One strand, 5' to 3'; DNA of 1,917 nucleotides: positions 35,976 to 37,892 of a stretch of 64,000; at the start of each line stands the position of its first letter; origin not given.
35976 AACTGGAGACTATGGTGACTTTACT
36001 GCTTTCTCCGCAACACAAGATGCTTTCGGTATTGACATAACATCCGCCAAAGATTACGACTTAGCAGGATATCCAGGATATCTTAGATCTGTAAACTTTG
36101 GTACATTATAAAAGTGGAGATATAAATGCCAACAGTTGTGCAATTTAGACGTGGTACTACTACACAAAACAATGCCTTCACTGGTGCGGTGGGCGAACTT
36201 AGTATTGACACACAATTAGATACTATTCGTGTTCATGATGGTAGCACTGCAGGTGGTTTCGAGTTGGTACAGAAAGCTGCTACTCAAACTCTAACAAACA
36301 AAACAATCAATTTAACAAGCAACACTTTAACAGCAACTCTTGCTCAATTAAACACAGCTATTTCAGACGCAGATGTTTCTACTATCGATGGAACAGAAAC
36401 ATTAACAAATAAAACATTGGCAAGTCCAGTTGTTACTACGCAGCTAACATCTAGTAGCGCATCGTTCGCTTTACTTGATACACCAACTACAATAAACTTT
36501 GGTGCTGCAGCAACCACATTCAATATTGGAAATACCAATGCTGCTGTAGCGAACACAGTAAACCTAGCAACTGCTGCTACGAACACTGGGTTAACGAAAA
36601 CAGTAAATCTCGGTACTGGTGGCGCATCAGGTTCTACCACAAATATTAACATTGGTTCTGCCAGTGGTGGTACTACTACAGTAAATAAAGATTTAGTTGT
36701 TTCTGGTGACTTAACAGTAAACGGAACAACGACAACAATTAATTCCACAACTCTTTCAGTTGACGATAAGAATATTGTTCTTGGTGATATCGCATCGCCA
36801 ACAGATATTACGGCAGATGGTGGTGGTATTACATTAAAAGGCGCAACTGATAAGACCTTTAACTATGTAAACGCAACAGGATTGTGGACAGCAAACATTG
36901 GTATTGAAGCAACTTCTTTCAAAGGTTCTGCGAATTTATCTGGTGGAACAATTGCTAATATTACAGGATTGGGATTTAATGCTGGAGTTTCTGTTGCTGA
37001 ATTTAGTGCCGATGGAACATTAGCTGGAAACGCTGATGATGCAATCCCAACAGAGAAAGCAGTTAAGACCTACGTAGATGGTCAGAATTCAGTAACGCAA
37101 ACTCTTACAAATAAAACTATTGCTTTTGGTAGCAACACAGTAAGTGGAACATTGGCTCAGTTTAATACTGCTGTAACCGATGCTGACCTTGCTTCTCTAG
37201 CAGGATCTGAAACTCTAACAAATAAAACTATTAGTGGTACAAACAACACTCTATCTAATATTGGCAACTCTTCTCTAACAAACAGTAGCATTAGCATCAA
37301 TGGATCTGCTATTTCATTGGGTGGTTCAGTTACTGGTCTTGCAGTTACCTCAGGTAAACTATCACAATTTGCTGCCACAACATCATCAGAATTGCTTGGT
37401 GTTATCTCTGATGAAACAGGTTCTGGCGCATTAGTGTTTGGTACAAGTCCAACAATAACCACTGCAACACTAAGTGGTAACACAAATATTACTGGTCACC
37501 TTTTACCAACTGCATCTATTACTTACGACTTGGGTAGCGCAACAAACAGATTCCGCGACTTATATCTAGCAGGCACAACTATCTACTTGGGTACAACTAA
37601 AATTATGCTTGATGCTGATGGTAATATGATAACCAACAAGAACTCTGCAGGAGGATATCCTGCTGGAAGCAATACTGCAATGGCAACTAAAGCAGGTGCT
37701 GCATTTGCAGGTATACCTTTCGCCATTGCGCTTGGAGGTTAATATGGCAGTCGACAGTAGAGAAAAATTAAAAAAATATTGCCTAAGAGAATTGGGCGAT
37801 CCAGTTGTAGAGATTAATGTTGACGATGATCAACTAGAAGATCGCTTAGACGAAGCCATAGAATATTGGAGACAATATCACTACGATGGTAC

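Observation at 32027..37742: Fibre operon with three tandem paralogues sharing an N-terminal attachment motif but different distal parts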

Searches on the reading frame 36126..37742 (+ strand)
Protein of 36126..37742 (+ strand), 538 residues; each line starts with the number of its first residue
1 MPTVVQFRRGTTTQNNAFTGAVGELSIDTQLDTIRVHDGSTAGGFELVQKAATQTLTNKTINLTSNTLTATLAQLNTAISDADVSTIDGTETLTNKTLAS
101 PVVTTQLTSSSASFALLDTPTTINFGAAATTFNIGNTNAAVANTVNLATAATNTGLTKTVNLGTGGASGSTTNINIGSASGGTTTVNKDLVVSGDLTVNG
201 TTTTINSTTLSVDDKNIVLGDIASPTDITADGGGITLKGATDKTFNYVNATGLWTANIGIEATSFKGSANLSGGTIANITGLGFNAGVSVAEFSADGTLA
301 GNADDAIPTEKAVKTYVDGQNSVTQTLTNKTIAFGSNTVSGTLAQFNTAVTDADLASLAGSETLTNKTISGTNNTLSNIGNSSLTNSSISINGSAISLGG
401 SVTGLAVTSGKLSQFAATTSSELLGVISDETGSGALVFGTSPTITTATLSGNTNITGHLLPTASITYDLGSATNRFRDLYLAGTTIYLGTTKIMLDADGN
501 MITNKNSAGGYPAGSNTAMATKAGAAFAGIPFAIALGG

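Call 3: search_protein_families(library=pfam, proteins=[window:36126-37742:+], max_evalue=0.01)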
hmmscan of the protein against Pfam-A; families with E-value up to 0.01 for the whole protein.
window:36126-37742:+ (538 aa): 1 family
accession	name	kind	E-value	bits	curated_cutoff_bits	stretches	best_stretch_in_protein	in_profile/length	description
PF18454.7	Mtd_N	-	2.2e-08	34.3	26.3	1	5-41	1-37/37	Major tropism determinant N-terminal domain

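Call 4: search_protein_families(library=phrogs, proteins=[window:36126-37742:+], max_evalue=0.001)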
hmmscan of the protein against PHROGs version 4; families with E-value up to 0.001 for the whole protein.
window:36126-37742:+ (538 aa): 4 families
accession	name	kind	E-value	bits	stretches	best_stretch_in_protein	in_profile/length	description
phrog_6002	-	head and packaging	2.2e-29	102.7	4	362-403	70-111/1183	virion structural protein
phrog_30158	-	unknown function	2.5e-12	47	1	34-261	198-427/779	-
phrog_9648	-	tail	1.8e-11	45.4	1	1-67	1-65/152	tail protein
phrog_36222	-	unknown function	1.8e-06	28.2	1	445-498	54-105/350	-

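Call 17: search_dna_similar(query=window:36126-37739:+, collection=phages, mode=protein, max_rows=30, max_evalue=0.001)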
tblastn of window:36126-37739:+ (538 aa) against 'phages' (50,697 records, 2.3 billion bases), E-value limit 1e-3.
Records with a match: 54; places in all: 69; records where one place covers at least 80% of the query: 0.
Best place of each record, by identity: 60-80% 6; <60% 48.
By first word of the organism name: Synechococcus 27; Bordetella 5; Marine 4; Prochlorococcus 4; Pelagibacter 3; Cyanophage 3; Caudoviricetes 2; Pseudomonas 2; Roseobacter 1; Sinorhizobium 1; and 2 more.
By host as written in the record: Synechococcus sp. 16; - 11; Synechococcus sp. WH8109 5; Candidatus Pelagibacter ubique HTCC1062 3; Synechococcus sp. WH7803 3; Synechococcus sp. WH 8102 2; Prochlorococcus sp. NATL1A 2; Synechococcus sp. CB0204 2; and 9 more.
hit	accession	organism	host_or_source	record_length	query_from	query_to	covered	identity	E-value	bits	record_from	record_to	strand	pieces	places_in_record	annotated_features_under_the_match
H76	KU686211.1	Synechococcus phage S-WAM2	Synechococcus sp.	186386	218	444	33%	39.7%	1e-4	100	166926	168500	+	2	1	structural protein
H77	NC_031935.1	Synechococcus phage S-WAM2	Synechococcus sp.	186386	218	444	33%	39.7%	1e-4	100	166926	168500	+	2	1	virion structural protein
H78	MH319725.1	Marine virus AG-345-D19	single cell amplified by WGA-X; seawater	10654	182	299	22%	55.1%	2e-10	70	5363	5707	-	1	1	record has no annotation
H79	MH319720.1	Marine virus AG-345-D19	single cell amplified by WGA-X; seawater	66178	214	502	18%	47.4%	4e-5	101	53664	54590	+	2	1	record has no annotation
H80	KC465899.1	Pelagibacter phage HTVC008M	Candidatus Pelagibacter ubique HTCC1062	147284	1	59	11%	72.9%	3e-19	98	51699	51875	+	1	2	hypothetical protein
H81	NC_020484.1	Pelagibacter phage HTVC008M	Candidatus Pelagibacter ubique HTCC1062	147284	1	59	11%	72.9%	3e-19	98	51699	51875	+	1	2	baseplate wedge initiator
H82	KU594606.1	Cyanophage S-RIM32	Synechococcus sp.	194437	405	506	19%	40.7%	7e-4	49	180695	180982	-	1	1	virion structural protein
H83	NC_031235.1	Cyanophage S-RIM32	Synechococcus sp.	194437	405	506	19%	40.7%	7e-4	49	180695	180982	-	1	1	virion structural protein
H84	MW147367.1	Synechococcus phage S-H9-2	Synechococcus sp. WH 8102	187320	405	506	19%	40.4%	7e-4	49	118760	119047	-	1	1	virion structural protein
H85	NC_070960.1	Synechococcus phage S-H9-2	Synechococcus sp. WH 8102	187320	405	506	19%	40.4%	7e-4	49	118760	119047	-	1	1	virion structural protein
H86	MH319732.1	Marine virus AG-345-E02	single cell amplified by WGA-X; seawater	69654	221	317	18%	37.1%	3e-4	50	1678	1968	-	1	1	record has no annotation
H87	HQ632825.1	Prochlorococcus phage P-SSM5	Prochlorococcus marinus NATL2A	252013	221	317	18%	37.1%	4e-4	49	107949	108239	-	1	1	hypothetical protein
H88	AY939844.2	Prochlorococcus phage P-SSM2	Prochlorococcus sp. NATL1A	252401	221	317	18%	37.1%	4e-4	49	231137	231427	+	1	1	phage tail fiber-like protein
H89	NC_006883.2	Prochlorococcus phage P-SSM2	Prochlorococcus sp. NATL1A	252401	221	317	18%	37.1%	4e-4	49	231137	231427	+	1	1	tail fiber protein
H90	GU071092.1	Prochlorococcus phage P-SSM2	-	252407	221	317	18%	37.1%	4e-4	49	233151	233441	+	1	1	none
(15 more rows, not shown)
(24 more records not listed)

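Call 18: get_annotated_region(hit=H81, flank=14000)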
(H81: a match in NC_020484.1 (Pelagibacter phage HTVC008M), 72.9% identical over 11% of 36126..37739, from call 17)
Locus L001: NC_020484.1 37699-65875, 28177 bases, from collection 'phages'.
description: Pelagibacter phage HTVC008M, complete genome.
organism: Pelagibacter phage HTVC008M (NCBI taxid 1283076)
taxonomy: Viruses; Duplodnaviria; Heunggongvirae; Uroviricota; Caudoviricetes; Kyanoviridae
host: Candidatus Pelagibacter ubique HTCC1062; source: -; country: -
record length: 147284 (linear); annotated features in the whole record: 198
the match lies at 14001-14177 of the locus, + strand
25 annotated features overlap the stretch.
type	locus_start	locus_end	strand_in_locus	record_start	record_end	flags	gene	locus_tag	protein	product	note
CDS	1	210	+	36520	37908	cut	-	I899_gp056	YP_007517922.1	baseplate wedge subunit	-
CDS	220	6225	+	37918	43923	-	-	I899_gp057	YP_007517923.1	VrlC protein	-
CDS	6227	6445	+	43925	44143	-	-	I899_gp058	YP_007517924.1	virion structural protein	-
CDS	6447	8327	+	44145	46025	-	-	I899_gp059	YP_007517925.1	baseplate wedge initiator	-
CDS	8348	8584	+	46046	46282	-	-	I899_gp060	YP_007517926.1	hypothetical protein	-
CDS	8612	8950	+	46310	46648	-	-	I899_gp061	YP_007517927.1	L-shaped tail fiber protein assembly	-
CDS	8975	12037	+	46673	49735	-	-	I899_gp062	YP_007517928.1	baseplate wedge initiator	-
CDS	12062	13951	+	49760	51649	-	-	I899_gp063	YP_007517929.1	baseplate wedge initiator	-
CDS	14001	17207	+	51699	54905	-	-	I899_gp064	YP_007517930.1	baseplate wedge initiator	-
CDS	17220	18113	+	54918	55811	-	-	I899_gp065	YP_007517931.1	hypothetical protein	-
CDS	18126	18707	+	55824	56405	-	-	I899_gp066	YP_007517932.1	hypothetical protein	-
CDS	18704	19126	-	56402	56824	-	-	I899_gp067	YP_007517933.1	hypothetical protein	-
CDS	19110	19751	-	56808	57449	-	-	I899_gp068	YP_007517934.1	ferrochelatase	-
CDS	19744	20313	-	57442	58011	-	-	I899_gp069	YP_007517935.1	2OG-Fe(II) oxygenase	T4-GC: 240, 2OG-Fe(II) oxygenase superfamily like protein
CDS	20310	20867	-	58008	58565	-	-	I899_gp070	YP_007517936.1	2OG-Fe(II) oxygenase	T4-GC: 101, phytanoyl- CoA- dioxygenase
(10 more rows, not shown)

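Call 27: search_solved_structures(query=window:36126-37739:+, max_evalue=1, show_alignments=3)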
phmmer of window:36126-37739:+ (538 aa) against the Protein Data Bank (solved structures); distinct sequences matched with E-value up to 1: 8.
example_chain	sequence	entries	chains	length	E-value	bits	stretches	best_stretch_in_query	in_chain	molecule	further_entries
1yu1_A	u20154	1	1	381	1e-09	41.2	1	1-59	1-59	Major Tropism Determinant (Mtd-P3c)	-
1yu0_A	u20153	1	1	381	1.2e-09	40.9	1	1-58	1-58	Major Tropism Determinant (Mtd-P1)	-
1yu4_A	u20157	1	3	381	5.8e-09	38.7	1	1-60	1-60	Major Tropism Determinant (Mtd-U1)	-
1yu2_A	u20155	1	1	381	6.1e-09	38.6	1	1-60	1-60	Major Tropism Determinant (Mtd-M1)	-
1yu3_A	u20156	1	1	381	6.1e-09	38.6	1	1-60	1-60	Major Tropism Determinant (Mtd-I1)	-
2iou_A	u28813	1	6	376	1.4e-08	37.4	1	5-58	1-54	Major Tropism Determinant P1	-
2qes_A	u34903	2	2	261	0.12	14.6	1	61-128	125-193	Ribosome-inactivating protein PD-L4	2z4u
2qet_A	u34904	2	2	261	0.12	14.5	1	61-128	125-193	Ribosome-inactivating protein PD-L4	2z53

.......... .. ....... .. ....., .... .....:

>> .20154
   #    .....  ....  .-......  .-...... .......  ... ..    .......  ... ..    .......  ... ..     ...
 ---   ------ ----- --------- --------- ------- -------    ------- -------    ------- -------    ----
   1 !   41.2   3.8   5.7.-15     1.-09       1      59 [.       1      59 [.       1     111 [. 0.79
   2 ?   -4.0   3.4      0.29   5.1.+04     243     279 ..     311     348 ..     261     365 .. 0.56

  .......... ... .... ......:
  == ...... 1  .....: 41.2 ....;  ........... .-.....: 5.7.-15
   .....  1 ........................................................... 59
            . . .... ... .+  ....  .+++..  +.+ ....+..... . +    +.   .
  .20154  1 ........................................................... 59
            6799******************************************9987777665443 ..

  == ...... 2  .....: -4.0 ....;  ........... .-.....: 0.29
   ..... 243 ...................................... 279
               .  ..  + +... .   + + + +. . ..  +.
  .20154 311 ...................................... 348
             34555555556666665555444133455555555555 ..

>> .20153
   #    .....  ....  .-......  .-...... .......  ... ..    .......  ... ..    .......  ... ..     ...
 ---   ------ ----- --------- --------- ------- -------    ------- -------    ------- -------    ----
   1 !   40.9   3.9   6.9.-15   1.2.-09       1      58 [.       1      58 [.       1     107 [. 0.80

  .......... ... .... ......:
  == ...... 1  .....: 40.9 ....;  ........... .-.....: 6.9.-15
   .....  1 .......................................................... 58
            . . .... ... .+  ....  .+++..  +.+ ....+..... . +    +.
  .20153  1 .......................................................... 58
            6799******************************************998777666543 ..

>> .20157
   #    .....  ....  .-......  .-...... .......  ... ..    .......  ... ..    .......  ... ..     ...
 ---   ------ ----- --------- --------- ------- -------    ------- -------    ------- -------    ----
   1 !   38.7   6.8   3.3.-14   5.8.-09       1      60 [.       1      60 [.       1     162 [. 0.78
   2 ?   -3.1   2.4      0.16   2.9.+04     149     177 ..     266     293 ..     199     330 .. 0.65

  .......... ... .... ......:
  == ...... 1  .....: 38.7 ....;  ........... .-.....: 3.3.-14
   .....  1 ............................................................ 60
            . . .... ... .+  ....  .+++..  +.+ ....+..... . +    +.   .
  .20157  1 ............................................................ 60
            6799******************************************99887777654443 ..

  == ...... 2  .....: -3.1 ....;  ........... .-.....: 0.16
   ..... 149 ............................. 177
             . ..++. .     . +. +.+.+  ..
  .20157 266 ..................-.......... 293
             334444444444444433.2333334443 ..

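Call 31: find_homologous_proteins(query=window:36126-37739:+, max_evalue=0.001)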
Query window:36126-37739:+ (538 aa): 6691 proteins with E <= 0.001 among 8000 candidates; the best 120 are listed.
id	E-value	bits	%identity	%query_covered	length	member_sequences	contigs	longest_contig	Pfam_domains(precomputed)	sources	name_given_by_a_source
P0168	0.0e+0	1061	100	100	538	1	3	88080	PF18454.8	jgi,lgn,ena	-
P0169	0.0e+0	1050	99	100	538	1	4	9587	PF18454.8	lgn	-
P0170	0.0e+0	1047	99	100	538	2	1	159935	PF18454.8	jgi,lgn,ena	jgi:hypothetical protein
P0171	0.0e+0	1020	96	100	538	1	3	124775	PF18454.8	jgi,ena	jgi:hypothetical protein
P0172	8.8e-289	976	93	100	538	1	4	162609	PF18454.8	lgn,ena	-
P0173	1.2e-281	953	90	100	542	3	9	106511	PF18454.8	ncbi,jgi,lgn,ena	jgi:hypothetical protein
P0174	5.1e-281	951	89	100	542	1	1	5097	PF18454.8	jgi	jgi:hypothetical protein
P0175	9.8e-279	943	87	100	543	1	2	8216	PF18454.8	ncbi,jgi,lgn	jgi:hypothetical protein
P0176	1.5e-277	939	88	100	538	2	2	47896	PF18454.8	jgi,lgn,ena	jgi:hypothetical protein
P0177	1.7e-274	929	87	100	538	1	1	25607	PF18454.8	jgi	jgi:hypothetical protein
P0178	2.1e-274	929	87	100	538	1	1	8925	PF18454.8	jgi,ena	jgi:hypothetical protein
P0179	5.5e-268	908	86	100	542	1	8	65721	PF18454.8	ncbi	-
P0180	1.6e-264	896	84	100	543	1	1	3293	PF18454.8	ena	-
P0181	2.6e-258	876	84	100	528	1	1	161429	PF18454.8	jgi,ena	jgi:hypothetical protein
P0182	2.0e-257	873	86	96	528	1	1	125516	PF18454.8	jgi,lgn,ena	jgi:hypothetical protein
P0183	8.4e-253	858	80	100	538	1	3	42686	PF18454.8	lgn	-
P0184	3.4e-252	856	82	100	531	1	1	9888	PF18454.8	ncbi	-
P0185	8.8e-223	759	76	100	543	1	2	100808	PF18454.8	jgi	jgi:hypothetical protein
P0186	1.4e-219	748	75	100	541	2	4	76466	PF18454.8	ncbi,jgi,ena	-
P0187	5.4e-218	743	86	82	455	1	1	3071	PF18454.8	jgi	jgi:hypothetical protein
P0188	7.1e-201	686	63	100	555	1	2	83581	PF18454.8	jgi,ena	jgi:hypothetical protein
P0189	2.0e-173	596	65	96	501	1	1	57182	PF18454.8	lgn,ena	-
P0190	2.0e-172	593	98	23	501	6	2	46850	PF18454.8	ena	-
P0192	6.1e-99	350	89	18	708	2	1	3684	PF18454.8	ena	-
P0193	6.3e-95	337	49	22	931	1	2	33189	PF18454.8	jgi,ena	-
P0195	1.8e-92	329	49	22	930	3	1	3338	PF18454.8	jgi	jgi:hypothetical protein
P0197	9.0e-86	307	49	40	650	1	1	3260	PF18454.8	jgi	-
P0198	2.8e-85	305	51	46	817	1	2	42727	PF18454.8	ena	-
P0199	4.1e-85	305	44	40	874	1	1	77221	PF18454.8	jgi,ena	jgi:hypothetical protein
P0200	1.6e-84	303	36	80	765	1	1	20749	PF18454.8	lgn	-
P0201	1.8e-84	303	49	60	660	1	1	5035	PF18454.8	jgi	-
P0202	8.0e-84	300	49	60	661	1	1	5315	PF18454.8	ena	-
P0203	3.3e-82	295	36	91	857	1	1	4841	PF18454.8,PF22143.4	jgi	jgi:hypothetical protein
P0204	1.3e-78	283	48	62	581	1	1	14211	PF18454.8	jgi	jgi:hypothetical protein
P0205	1.9e-78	283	44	60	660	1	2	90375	PF18454.8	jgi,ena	jgi:hypothetical protein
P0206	2.0e-78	283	48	62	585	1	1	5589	PF18454.8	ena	-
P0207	2.1e-78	283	49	41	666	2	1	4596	PF18454.8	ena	-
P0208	6.0e-78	281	46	67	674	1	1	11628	PF18454.8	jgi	-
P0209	1.0e-77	280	50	41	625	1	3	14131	PF18454.8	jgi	-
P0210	1.7e-77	280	49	41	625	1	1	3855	PF18454.8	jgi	-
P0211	1.2e-76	277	37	69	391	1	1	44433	PF18454.8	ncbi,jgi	jgi:hypothetical protein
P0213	3.7e-76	275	58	35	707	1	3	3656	PF18454.8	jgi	-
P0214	1.5e-75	273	62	20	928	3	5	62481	PF18454.8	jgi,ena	-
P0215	2.1e-75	273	59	18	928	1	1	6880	PF18454.8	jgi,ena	-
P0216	2.2e-75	273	39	60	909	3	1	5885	PF18454.8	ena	-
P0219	5.3e-75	271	42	59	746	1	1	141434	PF18454.8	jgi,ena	-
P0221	9.7e-74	267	48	41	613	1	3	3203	PF18454.8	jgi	-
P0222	1.2e-72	264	40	65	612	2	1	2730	PF18454.8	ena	-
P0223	3.4e-72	262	35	97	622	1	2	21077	PF18454.8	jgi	jgi:hypothetical protein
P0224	3.5e-71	259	50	41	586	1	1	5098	PF18454.8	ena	-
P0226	1.0e-70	257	50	41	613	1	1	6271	PF18454.8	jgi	-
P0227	1.2e-70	257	50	41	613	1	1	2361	PF18454.8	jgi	-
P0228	1.4e-70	257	46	43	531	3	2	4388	PF18454.8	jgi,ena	jgi:lipopolysaccharide export system protein LptA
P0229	3.1e-70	256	50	41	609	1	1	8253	PF18454.8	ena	-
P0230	2.4e-69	253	56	40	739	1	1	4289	PF18454.8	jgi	jgi:hypothetical protein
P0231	7.6e-69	251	38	40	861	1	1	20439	PF18454.8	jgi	jgi:hypothetical protein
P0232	1.1e-68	251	47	62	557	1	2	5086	PF18454.8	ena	-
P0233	1.2e-68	250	50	39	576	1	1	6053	PF18454.8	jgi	jgi:hypothetical protein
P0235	3.6e-68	249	45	49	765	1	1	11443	PF18454.8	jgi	jgi:hypothetical protein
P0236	9.0e-68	248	50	28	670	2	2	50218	PF18454.8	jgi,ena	jgi:hypothetical protein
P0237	1.1e-67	247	41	73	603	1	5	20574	PF18454.8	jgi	-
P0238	4.6e-67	245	48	60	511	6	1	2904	PF18454.8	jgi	-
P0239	6.1e-67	245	40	50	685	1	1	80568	PF18454.8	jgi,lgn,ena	jgi:hypothetical protein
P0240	6.1e-67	245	40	71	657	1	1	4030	PF18454.8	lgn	-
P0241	1.1e-66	244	42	51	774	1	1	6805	PF18454.8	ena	-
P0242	1.2e-66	244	40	70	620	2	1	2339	PF18454.8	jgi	jgi:hypothetical protein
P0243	2.1e-66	243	41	52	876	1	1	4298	PF18454.8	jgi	jgi:hypothetical protein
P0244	2.7e-66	243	42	51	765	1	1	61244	PF18454.8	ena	-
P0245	2.9e-66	243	45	60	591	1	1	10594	PF18454.8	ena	-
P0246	4.6e-66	242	42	51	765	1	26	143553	PF18454.8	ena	-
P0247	4.9e-66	242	41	51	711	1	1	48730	PF18454.8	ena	-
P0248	8.2e-66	241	47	41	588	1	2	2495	PF18454.8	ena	-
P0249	1.2e-65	241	47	33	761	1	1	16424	PF18454.8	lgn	-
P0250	6.2e-65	238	50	41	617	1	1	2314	PF18454.8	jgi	-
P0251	2.0e-64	236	49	60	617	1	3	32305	PF18454.8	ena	-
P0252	2.0e-64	236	49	60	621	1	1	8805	PF18454.8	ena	-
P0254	5.0e-64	235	42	40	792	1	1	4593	PF18454.8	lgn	-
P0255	6.7e-64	235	49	60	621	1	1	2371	PF18454.8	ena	-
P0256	7.4e-64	235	50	61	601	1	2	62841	PF18454.8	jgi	-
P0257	8.0e-64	235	49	60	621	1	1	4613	PF18454.8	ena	-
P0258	8.5e-64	234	40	40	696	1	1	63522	PF18454.8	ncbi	-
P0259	1.1e-63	234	49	40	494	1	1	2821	PF18454.8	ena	-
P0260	1.3e-63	234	48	62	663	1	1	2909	PF18454.8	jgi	-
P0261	1.9e-63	233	39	46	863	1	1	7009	PF18454.8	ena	-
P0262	3.2e-63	233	45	75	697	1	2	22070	PF18454.8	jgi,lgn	-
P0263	5.2e-63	232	48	64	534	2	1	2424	PF18454.8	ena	-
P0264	7.3e-63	231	42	73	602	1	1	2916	PF18454.8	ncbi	-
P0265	8.4e-63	231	43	73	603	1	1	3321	PF18454.8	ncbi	-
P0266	2.3e-62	230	50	62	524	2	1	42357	PF18454.8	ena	-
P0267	3.4e-62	229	42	40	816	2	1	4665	PF18454.8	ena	-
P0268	4.7e-62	229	46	41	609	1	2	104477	PF18454.8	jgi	jgi:hypothetical protein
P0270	9.1e-62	228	38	40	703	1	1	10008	PF18454.8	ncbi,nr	ncbi:hypothetical protein EBU71_05020 [bacterium]|nr:hypothetical protein [Candidatus Elulimicrobium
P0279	6.3e-61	225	46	51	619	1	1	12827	PF18454.8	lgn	-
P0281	8.7e-61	224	33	100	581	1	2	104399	PF18454.8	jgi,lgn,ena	jgi:hypothetical protein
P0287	1.5e-60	224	46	60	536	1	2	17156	PF18454.8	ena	-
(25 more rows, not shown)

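Call 46: search_protein_families(library=ncbifam, proteins=[window:36126-37742:+], max_evalue=0.01)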
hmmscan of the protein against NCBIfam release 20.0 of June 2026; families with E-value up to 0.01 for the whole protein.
window:36126-37742:+ (538 aa): 0 families
